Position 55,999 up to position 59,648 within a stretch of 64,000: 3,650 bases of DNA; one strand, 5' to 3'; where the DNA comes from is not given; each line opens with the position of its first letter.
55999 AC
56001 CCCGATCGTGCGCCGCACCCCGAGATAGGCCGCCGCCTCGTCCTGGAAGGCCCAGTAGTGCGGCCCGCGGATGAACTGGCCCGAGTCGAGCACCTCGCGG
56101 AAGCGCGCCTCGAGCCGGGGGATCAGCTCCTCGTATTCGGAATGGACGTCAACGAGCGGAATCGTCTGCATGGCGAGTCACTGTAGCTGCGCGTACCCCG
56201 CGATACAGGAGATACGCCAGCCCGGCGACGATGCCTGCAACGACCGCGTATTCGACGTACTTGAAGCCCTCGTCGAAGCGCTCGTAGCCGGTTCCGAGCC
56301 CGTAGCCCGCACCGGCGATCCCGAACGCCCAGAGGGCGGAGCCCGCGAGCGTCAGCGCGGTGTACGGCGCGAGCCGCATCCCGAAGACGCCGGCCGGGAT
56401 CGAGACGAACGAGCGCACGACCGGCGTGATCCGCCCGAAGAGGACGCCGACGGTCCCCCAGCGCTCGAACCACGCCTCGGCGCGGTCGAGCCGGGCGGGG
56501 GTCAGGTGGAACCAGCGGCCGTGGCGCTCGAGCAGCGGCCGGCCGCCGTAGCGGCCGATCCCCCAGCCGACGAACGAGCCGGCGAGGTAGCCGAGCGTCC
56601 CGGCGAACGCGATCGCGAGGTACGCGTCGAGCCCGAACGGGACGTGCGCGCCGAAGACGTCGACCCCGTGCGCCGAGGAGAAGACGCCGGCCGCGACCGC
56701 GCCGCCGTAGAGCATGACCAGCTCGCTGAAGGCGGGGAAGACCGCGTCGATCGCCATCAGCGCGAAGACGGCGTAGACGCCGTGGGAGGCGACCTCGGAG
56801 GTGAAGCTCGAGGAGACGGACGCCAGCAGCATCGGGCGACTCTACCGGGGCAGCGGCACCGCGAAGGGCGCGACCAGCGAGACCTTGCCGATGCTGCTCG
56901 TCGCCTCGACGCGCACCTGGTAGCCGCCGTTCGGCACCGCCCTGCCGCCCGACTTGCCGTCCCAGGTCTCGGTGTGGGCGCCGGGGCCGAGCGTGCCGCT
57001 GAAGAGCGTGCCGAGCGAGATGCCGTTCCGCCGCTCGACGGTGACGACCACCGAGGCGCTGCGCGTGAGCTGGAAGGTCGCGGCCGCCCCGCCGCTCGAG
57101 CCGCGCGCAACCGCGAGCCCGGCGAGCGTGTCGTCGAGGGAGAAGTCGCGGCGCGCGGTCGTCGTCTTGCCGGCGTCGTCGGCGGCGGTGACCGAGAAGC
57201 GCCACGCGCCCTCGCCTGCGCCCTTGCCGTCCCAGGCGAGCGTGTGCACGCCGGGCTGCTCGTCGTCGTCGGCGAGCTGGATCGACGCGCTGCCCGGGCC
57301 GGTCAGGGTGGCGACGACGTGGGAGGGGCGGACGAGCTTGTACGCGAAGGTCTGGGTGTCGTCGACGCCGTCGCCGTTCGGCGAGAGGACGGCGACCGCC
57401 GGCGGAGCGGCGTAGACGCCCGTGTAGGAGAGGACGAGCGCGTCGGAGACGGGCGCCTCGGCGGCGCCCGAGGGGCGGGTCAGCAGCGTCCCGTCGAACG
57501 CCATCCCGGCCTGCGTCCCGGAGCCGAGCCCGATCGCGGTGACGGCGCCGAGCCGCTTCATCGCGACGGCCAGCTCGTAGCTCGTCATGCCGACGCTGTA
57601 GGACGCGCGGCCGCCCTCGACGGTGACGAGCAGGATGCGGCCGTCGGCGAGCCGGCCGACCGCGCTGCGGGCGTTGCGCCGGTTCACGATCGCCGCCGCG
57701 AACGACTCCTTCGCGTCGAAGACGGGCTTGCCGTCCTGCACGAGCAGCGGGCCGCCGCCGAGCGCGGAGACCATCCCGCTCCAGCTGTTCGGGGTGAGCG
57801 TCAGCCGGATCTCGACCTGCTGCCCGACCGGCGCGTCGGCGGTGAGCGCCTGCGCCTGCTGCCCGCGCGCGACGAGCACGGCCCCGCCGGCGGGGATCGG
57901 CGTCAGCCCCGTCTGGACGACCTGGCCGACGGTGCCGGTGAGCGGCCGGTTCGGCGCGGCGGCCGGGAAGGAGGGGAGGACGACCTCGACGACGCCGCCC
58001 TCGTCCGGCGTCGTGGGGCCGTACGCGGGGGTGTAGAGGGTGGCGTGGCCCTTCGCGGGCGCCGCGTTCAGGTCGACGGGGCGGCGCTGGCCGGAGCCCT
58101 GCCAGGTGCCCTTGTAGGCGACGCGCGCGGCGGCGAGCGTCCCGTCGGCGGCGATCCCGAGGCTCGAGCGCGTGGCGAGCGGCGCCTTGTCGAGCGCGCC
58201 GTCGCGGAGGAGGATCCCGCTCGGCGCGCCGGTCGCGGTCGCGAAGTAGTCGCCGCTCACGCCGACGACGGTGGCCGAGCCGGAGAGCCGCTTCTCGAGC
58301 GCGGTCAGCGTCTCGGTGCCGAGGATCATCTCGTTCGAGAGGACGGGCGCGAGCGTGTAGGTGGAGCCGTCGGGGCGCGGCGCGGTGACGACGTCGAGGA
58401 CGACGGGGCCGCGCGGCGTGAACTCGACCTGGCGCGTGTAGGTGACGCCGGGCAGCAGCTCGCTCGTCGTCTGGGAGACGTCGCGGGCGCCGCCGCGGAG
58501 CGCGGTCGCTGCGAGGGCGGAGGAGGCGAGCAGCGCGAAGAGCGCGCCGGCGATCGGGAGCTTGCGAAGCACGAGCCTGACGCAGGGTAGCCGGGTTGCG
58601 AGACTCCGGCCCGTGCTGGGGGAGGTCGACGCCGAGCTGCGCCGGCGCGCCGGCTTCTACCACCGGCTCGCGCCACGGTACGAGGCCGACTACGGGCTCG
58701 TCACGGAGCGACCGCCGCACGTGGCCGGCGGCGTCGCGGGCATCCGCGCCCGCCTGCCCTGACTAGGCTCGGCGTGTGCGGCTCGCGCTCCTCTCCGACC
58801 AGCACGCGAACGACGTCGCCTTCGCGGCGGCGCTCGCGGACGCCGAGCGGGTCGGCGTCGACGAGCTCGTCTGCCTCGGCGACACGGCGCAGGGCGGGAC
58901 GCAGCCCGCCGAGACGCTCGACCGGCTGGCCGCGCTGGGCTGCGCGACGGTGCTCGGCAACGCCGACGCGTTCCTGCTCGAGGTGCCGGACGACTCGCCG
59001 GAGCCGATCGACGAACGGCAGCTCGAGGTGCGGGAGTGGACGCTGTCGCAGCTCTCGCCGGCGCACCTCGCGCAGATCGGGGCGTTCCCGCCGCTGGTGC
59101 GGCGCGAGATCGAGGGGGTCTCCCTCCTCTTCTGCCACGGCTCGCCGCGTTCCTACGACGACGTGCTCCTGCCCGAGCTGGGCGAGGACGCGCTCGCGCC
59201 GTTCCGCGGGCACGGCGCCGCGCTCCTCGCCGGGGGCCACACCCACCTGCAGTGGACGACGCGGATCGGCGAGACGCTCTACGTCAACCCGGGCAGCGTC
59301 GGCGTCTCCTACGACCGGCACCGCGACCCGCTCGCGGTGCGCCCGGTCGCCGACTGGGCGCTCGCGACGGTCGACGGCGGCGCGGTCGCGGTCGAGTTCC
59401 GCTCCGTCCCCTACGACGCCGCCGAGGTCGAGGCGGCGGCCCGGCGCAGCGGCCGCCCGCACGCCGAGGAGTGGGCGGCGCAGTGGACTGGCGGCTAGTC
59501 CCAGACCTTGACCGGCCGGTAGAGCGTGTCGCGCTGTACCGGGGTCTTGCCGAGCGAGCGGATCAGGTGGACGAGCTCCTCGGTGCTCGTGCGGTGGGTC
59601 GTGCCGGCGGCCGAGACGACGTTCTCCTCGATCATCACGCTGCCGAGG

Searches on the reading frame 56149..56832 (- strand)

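Call 74: search_protein_families(library=pfam, max_evalue=0.00001, proteins=[window:56149-56832:-])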
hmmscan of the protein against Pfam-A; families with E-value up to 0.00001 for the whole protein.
window:56149-56832:- (227 aa): 1 family
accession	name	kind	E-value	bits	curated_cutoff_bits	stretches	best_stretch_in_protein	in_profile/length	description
PF09335.16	VTT_dom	-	4.4e-16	59.9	33.9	1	73-177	18-122/123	VTT domain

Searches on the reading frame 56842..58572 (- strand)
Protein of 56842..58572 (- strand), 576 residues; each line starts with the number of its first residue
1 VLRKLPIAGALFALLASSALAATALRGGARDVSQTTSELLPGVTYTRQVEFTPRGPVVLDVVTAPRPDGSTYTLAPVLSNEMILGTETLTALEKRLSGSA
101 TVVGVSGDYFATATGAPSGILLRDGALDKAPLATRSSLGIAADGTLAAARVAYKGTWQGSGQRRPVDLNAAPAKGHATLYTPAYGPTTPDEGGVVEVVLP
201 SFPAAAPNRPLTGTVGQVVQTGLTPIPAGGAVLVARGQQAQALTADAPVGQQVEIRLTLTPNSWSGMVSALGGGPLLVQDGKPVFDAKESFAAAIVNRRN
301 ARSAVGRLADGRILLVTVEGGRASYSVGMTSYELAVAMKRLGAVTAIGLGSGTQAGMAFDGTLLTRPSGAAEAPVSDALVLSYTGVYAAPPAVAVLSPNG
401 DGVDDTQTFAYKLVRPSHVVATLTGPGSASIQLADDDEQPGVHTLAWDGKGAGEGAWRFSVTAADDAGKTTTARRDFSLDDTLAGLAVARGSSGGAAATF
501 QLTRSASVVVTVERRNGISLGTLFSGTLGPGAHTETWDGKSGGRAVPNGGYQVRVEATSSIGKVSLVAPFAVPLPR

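Call 28: search_protein_families(library=pfam, max_evalue=0.000001, proteins=[window:56842-58572:-])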
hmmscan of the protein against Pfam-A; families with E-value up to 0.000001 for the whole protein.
window:56842-58572:- (576 aa): 2 families
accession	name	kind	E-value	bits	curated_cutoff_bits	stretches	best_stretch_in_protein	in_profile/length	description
PF09992.14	NAGPA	-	3.3e-29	102.7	25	1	222-381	19-168/169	Phosphodiester glycosidase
PF13860.13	FlgD_ig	-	1.7e-11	44.4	27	1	492-559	6-77/79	FlgD Ig-like domain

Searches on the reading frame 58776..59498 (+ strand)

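Call 74: search_protein_families(library=pfam, max_evalue=0.00001, proteins=[window:58776-59498:+])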
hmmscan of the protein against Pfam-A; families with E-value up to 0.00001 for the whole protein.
window:58776-59498:+ (240 aa): 2 families
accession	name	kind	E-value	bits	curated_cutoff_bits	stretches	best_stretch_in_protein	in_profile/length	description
PF12850.12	Metallophos_2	-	4e-18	66.3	27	1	1-181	1-141/154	Calcineurin-like phosphoesterase superfamily domain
PF00149.33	Metallophos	-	2.5e-08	35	21.5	1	1-157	1-189/191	Calcineurin-like phosphoesterase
